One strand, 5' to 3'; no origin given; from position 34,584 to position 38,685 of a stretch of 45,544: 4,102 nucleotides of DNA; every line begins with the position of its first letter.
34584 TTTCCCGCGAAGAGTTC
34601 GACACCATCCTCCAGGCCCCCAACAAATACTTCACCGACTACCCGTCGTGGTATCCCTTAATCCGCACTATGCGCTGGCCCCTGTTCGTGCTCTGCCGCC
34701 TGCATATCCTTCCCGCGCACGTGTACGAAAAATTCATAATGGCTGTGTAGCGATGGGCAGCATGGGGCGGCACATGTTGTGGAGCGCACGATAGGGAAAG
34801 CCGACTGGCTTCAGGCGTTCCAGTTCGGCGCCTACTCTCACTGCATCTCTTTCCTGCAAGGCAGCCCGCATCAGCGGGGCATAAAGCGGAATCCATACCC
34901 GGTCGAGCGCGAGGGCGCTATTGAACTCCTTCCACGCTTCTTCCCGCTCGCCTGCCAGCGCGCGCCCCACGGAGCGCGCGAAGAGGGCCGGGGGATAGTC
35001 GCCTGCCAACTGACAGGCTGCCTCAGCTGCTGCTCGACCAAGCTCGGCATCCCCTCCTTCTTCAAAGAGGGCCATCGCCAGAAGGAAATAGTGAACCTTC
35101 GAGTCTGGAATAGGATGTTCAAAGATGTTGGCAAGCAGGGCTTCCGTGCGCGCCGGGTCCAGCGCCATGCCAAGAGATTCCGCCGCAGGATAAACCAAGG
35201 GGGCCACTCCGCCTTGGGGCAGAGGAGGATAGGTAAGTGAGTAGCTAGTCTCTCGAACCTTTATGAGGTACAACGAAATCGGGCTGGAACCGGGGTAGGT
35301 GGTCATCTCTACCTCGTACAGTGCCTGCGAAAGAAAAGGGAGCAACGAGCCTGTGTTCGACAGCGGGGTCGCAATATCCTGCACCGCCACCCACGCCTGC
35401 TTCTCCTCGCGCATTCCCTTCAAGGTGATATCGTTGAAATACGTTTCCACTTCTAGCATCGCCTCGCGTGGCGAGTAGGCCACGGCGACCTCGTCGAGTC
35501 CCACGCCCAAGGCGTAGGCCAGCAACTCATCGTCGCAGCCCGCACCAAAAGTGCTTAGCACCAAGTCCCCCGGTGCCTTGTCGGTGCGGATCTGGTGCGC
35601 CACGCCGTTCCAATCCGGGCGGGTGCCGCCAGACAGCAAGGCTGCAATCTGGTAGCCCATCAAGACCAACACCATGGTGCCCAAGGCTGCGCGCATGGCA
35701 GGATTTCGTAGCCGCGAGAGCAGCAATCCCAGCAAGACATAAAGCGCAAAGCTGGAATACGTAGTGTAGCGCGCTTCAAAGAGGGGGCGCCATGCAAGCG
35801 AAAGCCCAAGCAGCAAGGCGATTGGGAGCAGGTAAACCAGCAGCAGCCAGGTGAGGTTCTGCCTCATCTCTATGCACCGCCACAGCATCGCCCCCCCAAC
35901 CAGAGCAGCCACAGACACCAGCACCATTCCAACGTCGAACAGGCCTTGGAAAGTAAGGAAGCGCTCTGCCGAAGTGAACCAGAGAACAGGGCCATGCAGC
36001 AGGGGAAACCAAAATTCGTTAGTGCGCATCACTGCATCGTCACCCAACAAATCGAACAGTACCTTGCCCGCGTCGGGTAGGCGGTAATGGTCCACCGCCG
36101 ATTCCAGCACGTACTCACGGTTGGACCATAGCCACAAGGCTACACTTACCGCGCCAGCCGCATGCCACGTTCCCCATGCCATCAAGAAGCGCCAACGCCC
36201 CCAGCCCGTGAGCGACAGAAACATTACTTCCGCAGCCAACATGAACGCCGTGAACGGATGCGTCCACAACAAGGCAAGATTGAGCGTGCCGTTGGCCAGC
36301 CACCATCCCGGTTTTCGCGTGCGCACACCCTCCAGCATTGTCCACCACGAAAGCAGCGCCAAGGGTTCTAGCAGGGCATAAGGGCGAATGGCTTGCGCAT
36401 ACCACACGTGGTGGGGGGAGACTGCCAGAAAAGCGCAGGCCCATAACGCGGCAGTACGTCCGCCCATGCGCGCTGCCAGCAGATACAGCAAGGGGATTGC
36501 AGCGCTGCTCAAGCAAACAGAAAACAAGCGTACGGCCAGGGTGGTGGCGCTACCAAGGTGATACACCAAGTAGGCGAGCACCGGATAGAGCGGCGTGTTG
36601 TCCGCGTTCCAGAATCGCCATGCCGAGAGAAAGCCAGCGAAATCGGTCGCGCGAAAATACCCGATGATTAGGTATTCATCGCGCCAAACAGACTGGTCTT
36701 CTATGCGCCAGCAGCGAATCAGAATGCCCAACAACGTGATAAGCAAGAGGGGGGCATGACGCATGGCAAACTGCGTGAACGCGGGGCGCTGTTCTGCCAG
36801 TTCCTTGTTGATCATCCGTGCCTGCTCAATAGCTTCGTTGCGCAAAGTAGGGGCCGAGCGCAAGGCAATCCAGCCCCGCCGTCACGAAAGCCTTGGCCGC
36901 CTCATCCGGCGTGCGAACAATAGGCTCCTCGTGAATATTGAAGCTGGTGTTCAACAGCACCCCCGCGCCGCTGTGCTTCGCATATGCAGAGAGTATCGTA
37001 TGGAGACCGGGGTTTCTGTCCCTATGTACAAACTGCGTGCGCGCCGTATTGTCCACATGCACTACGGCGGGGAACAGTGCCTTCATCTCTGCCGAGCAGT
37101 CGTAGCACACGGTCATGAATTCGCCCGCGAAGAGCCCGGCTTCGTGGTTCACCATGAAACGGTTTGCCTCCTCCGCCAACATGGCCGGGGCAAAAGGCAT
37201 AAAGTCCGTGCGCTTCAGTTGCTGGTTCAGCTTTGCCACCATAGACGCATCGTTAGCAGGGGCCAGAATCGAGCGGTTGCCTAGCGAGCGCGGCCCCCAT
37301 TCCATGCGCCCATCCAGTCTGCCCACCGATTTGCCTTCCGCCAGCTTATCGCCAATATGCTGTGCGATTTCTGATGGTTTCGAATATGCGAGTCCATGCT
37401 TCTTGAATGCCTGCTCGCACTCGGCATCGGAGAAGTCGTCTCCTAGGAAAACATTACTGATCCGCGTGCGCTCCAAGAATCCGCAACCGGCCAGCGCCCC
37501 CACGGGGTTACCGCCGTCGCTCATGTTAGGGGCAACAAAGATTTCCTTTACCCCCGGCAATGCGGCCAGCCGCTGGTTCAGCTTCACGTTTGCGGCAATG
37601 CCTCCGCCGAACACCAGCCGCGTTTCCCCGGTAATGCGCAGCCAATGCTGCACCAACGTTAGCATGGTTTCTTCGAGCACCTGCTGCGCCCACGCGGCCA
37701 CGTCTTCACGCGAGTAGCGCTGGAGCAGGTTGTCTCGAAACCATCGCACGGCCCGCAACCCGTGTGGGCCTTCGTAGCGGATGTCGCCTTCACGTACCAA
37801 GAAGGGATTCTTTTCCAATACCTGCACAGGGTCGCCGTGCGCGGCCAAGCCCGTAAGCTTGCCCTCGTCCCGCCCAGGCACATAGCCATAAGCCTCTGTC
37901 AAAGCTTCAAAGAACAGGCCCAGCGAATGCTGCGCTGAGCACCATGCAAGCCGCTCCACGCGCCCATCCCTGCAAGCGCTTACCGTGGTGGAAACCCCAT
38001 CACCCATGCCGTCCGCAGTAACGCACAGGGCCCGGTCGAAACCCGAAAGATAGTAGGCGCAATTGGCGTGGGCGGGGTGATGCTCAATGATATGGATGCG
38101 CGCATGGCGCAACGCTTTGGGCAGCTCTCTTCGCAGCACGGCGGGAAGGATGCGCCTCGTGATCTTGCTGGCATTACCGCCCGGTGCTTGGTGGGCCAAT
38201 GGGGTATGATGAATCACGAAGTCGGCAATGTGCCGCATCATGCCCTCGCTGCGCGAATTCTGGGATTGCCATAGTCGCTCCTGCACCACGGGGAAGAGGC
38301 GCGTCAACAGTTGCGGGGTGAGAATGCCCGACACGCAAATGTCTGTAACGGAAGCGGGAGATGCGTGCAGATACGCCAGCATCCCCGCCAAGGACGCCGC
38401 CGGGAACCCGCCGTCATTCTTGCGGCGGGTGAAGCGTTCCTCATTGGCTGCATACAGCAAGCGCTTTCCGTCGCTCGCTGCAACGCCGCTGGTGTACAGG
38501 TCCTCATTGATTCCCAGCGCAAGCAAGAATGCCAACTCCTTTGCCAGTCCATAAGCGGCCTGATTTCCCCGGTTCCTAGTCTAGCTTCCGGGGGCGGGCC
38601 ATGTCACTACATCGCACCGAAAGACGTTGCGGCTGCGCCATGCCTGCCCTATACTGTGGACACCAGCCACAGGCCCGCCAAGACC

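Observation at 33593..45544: Extracytoplasmic-type glycosylation island with an unusual tailoring set (GT2 + two GT-C/TPR enzymes + amidotransferase + carbamoyltransferase + three radical SAM enzymes)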

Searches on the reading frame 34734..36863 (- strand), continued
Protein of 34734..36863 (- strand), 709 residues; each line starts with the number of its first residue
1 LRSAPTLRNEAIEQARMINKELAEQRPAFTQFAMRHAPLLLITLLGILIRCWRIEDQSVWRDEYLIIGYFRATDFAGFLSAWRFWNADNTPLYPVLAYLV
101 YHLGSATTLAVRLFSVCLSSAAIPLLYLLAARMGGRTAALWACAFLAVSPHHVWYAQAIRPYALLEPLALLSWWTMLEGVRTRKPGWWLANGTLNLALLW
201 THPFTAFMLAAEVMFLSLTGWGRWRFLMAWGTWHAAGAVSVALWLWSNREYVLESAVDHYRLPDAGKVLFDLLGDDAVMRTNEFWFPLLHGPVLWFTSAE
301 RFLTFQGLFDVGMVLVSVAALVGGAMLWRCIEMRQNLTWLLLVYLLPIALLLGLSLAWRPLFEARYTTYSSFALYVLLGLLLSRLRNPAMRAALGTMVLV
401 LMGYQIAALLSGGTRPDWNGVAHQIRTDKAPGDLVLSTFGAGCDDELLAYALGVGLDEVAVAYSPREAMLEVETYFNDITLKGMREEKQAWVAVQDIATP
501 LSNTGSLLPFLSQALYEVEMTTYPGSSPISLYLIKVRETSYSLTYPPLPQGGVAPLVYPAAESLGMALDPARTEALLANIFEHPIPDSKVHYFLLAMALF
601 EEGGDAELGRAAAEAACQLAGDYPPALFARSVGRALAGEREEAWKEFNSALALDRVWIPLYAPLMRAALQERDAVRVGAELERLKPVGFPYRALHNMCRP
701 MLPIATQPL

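Call 83: search_protein_families(library=ncbifam, proteins=[L014:4671-6284:+], max_evalue=0.00001)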
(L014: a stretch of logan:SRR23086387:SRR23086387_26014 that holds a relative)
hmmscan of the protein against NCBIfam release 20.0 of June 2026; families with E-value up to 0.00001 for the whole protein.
L014:4671-6284:+ (537 aa): 24 families
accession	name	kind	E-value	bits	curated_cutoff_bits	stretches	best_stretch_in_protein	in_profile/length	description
TIGR03471.1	HpnJ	equivalog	1.6e-33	116.3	577.6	1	65-420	66-411/472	hopanoid biosynthesis associated radical SAM protein HpnJ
NF038361.1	rSAM_Sden_1168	equivalog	1.2e-31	109.9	575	1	13-416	86-492/560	Sden_1168 family B12-binding radical SAM P-methyltransferase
TIGR02026.1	BchE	equivalog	3.7e-30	105.2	481.35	1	53-399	49-389/497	magnesium-protoporphyrin IX monomethyl ester anaerobic oxidative cyclase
TIGR03975.1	rSAM_ocin_1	subfamily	1e-27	96.9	281.85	1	53-373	114-428/606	RiPP maturation radical SAM C-methyltransferase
NF050148.1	rSAM_ApyD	equivalog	1e-27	96.8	750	1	20-380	33-373/645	RiPP biosynthesis radical SAM protein ApyD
TIGR04072.2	rSAM_ladder_B12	equivalog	8.6e-23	80.7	360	1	13-407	19-382/443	lipid biosynthesis B12-binding/radical SAM protein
TIGR04013.1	B12_SAM_MJ_1487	hypoth_equivalog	4.1e-22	78.5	251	2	56-248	31-193/382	TIGR04013 family B12-binding domain/radical SAM domain-containing protein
TIGR04479.1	bcpD_PhpK_rSAM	subfamily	3.1e-21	75.4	600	1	195-402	238-436/504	PhpK family radical SAM P-methyltransferase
TIGR04295.1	B12_rSAM_oligo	hypoth_equivalog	1.4e-18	66.8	400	1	49-347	47-336/422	TIGR04295 family B12-binding domain-containing radical SAM protein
NF033070.1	rSAM_AprD4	equivalog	1e-14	54.3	500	1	197-409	195-402/456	AprD4 family radical SAM diol-dehydratase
TIGR04385.1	B12_rSAM_cofa1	equivalog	5.5e-14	52.2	450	1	54-375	58-364/438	B12 lower ligand biosynthesis radical SAM protein BzaD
NF033712.0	B12_rSAM_KedN5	subfamily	4.5e-12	45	700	1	64-214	59-211/624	KedN5 family methylcobalamin-dependent radical SAM C-methyltransferase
TIGR04014.1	B12_SAM_MJ_0865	equivalog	1.5e-11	43.8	360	0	312-400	274-361/434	methyl-coenzyme M reductase glutamine C-methyltransferase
TIGR04367.1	HpnR_B12_rSAM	equivalog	1.5e-11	43.5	650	1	63-397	56-373/490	hopanoid C-3 methylase HpnR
TIGR04190.1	B12_SAM_Ta0216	equivalog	4.1e-11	42.2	500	1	84-378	97-397/554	TIGR04190 family B12-binding domain/radical SAM domain protein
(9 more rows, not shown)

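Call 86: search_solved_structures(query=A3, max_evalue=1, show_alignments=2)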
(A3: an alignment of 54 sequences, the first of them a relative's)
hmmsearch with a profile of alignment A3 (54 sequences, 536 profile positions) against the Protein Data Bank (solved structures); distinct sequences matched with E-value up to 1: 12.
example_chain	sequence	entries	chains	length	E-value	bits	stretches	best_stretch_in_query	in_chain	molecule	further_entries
5ezm_A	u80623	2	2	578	4.5e-20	75.3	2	25-377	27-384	4-amino-4-deoxy-L-arabinose transferase or related glycosyltransferases of PMT family | 4-amino-4-deoxy-L-arabinose (L-Ara4N) transferase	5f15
6p25_A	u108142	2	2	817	1.3e-14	57.3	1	31-275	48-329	Dolichyl-phosphate-mannose--protein mannosyltransferase 1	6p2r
9i5k_A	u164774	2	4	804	8.4e-14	54.6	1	21-263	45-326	Dolichyl-phosphate-mannose--protein mannosyltransferase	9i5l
9e61_A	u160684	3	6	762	2.2e-10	43.3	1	29-262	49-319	Dolichyl-phosphate-mannose--protein mannosyltransferase 4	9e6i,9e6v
6ftj_5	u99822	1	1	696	8.7e-08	34.7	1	113-433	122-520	Dolichyl-diphosphooligosaccharide--protein glycosyltransferase subunit STT3A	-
6ftg_5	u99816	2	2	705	9.6e-08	34.6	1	113-433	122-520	Dolichyl-diphosphooligosaccharide--protein glycosyltransferase subunit STT3A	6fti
6s7o_A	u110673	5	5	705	9.6e-08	34.6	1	113-433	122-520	Dolichyl-diphosphooligosaccharide--protein glycosyltransferase subunit STT3A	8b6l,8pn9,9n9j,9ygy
6p25_B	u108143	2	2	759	1.8e-07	33.7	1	36-241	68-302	Dolichyl-phosphate-mannose--protein mannosyltransferase 2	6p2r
3waj_A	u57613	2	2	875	0.0019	20.4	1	109-241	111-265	Transmembrane oligosaccharyl transferase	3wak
5gmy_A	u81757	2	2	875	0.0019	20.4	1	109-241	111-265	Transmembrane oligosaccharyl transferase, putative | Dolichyl-phosphooligosaccharide-protein glycotransferase 3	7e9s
8bm3_A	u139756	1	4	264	0.03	16.5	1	154-355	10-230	Phosphatidylglycerophosphatase B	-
6c26_A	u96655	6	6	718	0.57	12.2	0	110-415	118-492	Dolichyl-diphosphooligosaccharide--protein glycosyltransferase subunit STT3 | Dolichyl-diphosphooligosaccharide--protein glycotransferase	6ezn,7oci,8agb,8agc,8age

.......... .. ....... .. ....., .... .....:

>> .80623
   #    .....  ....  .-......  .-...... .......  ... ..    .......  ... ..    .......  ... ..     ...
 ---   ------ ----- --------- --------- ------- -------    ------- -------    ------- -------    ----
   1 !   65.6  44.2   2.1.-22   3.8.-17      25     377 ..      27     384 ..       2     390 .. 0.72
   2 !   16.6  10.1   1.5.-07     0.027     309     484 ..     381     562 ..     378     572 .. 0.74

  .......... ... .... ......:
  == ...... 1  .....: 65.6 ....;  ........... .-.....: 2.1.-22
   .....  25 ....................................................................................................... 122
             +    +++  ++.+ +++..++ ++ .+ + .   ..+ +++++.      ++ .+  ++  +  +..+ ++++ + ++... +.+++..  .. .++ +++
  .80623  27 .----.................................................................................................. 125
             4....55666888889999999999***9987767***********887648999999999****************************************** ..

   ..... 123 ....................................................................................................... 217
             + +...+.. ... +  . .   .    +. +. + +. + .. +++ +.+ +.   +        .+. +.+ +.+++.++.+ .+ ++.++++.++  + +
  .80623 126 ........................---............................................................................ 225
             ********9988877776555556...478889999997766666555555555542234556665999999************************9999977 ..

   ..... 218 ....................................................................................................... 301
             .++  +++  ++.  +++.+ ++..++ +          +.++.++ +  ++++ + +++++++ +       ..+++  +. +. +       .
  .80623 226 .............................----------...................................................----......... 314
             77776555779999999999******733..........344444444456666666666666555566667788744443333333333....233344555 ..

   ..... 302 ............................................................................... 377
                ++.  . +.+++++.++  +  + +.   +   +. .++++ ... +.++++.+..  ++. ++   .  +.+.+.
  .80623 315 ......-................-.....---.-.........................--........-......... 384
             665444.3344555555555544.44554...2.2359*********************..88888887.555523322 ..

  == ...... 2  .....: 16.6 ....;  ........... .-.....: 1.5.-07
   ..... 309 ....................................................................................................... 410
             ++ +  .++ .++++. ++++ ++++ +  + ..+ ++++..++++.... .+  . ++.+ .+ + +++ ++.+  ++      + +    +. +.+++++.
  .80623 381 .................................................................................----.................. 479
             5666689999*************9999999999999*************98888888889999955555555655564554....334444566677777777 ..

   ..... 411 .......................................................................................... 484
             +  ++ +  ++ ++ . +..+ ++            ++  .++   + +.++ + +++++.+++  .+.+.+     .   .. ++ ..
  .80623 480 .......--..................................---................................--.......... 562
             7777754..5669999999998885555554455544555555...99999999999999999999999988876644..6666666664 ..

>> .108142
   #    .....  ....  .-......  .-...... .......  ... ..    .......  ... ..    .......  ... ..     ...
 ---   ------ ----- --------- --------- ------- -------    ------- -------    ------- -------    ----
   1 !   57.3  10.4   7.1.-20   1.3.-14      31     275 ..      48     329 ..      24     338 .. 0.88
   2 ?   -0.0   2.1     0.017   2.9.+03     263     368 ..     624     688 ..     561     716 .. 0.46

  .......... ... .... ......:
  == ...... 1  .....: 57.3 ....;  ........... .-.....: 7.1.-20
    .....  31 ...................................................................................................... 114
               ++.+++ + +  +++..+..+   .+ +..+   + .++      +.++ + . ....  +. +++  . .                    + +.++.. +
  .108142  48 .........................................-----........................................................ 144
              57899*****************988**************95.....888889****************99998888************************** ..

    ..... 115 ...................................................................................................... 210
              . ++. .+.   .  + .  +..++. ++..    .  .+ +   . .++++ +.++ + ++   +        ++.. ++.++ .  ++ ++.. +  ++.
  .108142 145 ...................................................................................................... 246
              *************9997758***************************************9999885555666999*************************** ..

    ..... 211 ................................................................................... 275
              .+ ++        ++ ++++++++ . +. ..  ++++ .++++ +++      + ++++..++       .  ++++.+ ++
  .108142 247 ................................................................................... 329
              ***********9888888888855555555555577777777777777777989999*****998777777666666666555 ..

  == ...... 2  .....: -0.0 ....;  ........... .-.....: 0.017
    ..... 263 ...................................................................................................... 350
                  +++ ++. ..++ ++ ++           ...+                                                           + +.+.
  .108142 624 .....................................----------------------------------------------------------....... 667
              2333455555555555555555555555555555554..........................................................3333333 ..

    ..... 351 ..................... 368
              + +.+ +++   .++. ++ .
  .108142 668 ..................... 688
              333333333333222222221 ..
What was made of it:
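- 34734..36863 (-): GT-C1: PMT_2-family GT-C glycosyltransferase. About 11 TM helices, then an alpha/beta domain, then about 4 TPR-like hairpins. The likely ATG start is at 36815 (693 aa); the longest ORF is 709 aa. The DE dyad aligns with the DE of ArnT and Pmt1 (call 86).
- On GT-C superfamily, PMT_2 (ArnT/PMT-like): This column aligns with ArnT 'DEGRY' and Pmt1 'DEVHF' (call 86).
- The family profile hits ArnT at 4.5e-20 and Pmt1 at 1.3e-14, with the DE dyad aligned to their DE motifs (call 86).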

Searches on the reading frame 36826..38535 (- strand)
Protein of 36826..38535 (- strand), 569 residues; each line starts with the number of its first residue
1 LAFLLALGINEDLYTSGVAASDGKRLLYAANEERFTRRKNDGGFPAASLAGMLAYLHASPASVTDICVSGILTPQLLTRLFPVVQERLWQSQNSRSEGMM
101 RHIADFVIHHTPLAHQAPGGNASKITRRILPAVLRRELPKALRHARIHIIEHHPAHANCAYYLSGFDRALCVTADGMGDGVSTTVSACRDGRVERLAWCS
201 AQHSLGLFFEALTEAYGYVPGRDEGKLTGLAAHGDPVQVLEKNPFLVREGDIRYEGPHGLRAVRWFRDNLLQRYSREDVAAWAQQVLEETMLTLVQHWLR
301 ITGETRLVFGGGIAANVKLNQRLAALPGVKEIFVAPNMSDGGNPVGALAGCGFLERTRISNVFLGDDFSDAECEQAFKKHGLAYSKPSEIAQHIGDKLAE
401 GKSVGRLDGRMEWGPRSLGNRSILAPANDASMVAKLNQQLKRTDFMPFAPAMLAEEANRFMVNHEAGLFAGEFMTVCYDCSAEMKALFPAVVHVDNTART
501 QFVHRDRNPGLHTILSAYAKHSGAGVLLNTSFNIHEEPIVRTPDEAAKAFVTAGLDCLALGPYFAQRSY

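Call 5: search_protein_families(library=pfam, proteins=[window:36826-38535:-], max_evalue=0.01)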
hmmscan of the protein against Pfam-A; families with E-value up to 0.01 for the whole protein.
window:36826-38535:- (569 aa): 2 families
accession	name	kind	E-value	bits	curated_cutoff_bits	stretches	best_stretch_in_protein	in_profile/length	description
PF16861.10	Carbam_trans_C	-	3e-55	186.8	27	1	396-566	2-169/170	Carbamoyltransferase C-terminus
PF02543.21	Carbam_trans_N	-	2.1e-26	93.6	24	1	7-347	3-344/346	Carbamoyltransferase N-terminus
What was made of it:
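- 36826..38535 (-): NodU/CmcH/TobZ-type carbamoyltransferase (569 aa). Its stop is within 10 nt of, or overlaps, the GT-C1 start. Carbam_trans_N 93.6 bits and Carbam_trans_C 186.8 bits (call 5).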

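Call 6: search_protein_families(library=ncbifam, proteins=[window:36826-38535:-], max_evalue=0.01)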
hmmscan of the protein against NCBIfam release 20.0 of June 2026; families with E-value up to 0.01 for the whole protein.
window:36826-38535:- (569 aa): 5 families
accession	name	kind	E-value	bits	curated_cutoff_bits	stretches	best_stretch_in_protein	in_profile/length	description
NF041651.1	nodul_NodU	equivalog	3.6e-29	102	1000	1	276-538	270-528/556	nodulation protein NodU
TIGR00329.1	gcp_kae1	subfamily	0.00012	21.5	207.8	1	271-336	226-293/305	tRNA (adenosine(37)-N6)-threonylcarbamoyltransferase complex transferase subunit TsaD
TIGR03723.1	T6A_TsaD_YgjD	equivalog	0.0003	20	296.1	1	272-327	228-283/314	tRNA (adenosine(37)-N6)-threonylcarbamoyltransferase complex transferase subunit TsaD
TIGR00143.1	hypF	equivalog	0.00073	17.8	466.1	0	269-325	654-710/741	carbamoyltransferase HypF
TIGR03722.2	arch_KAE1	equivalog_domain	0.0014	17.8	375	1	136-328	91-268/323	KEOPS complex N(6)-L-threonylcarbamoyladenine synthase Kae1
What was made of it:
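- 36826..38535 (-): The NodU equivalog scores only 102 against a cutoff of 1000 (call 6).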

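Call 82: search_protein_families(library=padloc, proteins=[window:36826-38535:-], max_evalue=0.001)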
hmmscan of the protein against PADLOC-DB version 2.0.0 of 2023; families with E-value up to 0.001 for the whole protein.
window:36826-38535:- (569 aa): 0 families
